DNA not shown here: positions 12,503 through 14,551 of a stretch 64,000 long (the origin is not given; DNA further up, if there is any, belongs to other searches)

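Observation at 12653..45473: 33-kb Gram-positive glycan-utilisation supercluster built around uncharacterised giant secreted proteins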

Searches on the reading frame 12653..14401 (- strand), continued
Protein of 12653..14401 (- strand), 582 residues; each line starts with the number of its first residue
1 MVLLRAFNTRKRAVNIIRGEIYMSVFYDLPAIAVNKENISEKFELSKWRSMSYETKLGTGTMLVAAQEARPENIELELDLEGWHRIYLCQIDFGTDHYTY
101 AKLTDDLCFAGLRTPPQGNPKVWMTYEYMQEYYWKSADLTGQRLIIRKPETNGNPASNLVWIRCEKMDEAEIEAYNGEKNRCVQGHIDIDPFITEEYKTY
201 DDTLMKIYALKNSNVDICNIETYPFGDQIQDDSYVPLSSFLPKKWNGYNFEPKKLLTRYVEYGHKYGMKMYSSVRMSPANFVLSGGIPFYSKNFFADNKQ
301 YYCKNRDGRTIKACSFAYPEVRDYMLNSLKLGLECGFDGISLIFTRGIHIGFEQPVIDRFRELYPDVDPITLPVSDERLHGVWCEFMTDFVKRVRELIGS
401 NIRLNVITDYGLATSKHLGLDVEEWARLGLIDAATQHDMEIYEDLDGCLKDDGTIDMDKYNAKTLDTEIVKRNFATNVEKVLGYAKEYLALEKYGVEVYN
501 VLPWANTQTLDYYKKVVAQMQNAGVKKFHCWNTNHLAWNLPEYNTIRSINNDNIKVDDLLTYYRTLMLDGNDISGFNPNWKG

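Call 59: find_encoding_contigs(protein=P0101, flank=10000, max_places=1)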
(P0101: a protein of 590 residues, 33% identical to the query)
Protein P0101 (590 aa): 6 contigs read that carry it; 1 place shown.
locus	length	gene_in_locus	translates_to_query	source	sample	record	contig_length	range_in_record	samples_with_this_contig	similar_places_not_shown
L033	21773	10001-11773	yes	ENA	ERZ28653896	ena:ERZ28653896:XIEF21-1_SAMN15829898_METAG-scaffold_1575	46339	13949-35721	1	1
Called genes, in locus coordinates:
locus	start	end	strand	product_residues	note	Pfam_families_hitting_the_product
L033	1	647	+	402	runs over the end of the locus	PF17996:CE2_N, PF00657:Lipase_GDSL, PF13472:Lipase_GDSL_2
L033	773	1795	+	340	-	PF01145:Band_7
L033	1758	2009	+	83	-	-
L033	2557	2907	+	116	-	PF05635:23S_rRNA_IVP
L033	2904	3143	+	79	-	-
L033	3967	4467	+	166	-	PF05899:Cupin_3 (weak), PF02311:AraC_binding, PF07883:Cupin_2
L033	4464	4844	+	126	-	PF00165:HTH_AraC, PF12833:HTH_18, PF00165:HTH_AraC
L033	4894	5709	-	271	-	PF02311:AraC_binding, PF00165:HTH_AraC, PF12833:HTH_18, PF00165:HTH_AraC (weak)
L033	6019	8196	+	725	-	PF08531:Bac_rhamnosid_N, PF05592:Bac_rhamnosid, PF17389:Bac_rhamnosid6H, PF17390:Bac_rhamnosid_C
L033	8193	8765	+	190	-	PF02502:LacAB_rpiB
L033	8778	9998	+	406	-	PF01738:DLH (faint)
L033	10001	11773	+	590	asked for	-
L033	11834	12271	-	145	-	PF05025:RbsD_FucU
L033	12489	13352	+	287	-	PF01261:AP_endonuc_2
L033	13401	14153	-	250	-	PF02535:Zip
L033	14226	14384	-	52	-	PF00301:Rubredoxin, PF21349:RUBY_RBDX (faint)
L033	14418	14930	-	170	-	PF00210:Ferritin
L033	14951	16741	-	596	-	PF00753:Lactamase_B, PF19583:ODP, PF12724:Flavodoxin_5 (weak), PF01613:Flavin_Reduct, PF21349:RUBY_RBDX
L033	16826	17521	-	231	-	PF00037:Fer4 (weak), PF12797:Fer4_2 (weak), PF12837:Fer4_6 (weak), PF13237:Fer4_10, PF14697:Fer4_21, PF12838:Fer4_7, PF13187:Fer4_9 (weak), PF27217:AF_0155, +1 more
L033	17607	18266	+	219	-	PF00027:cNMP_binding, PF13545:HTH_Crp_2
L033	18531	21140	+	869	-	PF00690:Cation_ATPase_N, PF00122:E1-E2_ATPase, PF00702:Hydrolase, PF13246:Cation_ATPase, PF00689:Cation_ATPase_C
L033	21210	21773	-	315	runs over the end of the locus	PF00561:Abhydrolase_1 (faint), PF12146:Hydrolase_4 (faint), PF12697:Abhydrolase_6 (faint)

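Call 83: find_encoding_contigs(protein=P0073, flank=8000, max_places=1)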
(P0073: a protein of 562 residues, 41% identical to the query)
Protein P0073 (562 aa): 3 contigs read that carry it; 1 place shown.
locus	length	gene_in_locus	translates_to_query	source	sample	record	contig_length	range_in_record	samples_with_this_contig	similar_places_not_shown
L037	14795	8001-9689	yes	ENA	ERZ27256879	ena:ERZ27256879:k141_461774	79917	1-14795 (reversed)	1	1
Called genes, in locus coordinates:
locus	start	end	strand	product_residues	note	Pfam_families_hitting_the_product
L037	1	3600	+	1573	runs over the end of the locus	PF20578:aBig_2, PF24517:CBM96 (weak), PF16889:Hepar_II_III_N, PF07940:Hepar_II_III_C, PF00395:SLH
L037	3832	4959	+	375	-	-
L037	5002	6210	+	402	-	PF07470:Glyco_hydro_88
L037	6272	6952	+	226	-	PF00395:SLH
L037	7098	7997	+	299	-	PF00701:DHDPS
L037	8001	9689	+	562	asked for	-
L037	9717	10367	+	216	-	PF01081:Aldolase, PF02581:TMP-TENI (weak)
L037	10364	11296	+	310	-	PF05035:DGOK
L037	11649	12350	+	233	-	PF00754:F5_F8_type_C, PF22633:F5_F8_type_C_2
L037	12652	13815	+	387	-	PF12708:Pect-lyase_RHGA_epim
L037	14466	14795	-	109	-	?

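Call 84: find_encoding_contigs(protein=P0066, flank=8000, max_places=1)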
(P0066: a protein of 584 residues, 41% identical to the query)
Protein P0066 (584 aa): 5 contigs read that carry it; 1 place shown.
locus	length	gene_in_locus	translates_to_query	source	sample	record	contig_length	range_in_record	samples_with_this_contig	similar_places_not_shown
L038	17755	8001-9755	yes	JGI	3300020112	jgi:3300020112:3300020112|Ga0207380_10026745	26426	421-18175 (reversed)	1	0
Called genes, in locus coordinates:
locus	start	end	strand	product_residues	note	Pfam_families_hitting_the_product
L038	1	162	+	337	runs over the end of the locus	PF01790:LGT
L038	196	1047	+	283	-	PF00763:THF_DHG_CYH, PF02882:THF_DHG_CYH_C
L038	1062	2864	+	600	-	PF08439:Peptidase_M3_N, PF01432:Peptidase_M3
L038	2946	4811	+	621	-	-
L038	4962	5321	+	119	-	PF04277:OAD_gamma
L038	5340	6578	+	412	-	PF03977:OAD_beta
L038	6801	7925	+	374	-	PF22020:RlmL_1st, PF02926:THUMP, PF01170:UPF0020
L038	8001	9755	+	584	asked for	-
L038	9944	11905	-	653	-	-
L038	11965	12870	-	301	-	PF13353:Fer4_12 (weak), PF12837:Fer4_6 (faint), PF04055:Radical_SAM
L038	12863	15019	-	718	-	PF02901:PFL-like, PF01228:Gly_radical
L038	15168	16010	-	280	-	PF00535:Glycos_transf_2, PF13641:Glyco_tranf_2_3, PF13632:Glyco_trans_2_3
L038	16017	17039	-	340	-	PF13439:Glyco_transf_4 (weak), PF00534:Glycos_transf_1, PF13692:Glyco_trans_1_4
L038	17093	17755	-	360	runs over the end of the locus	?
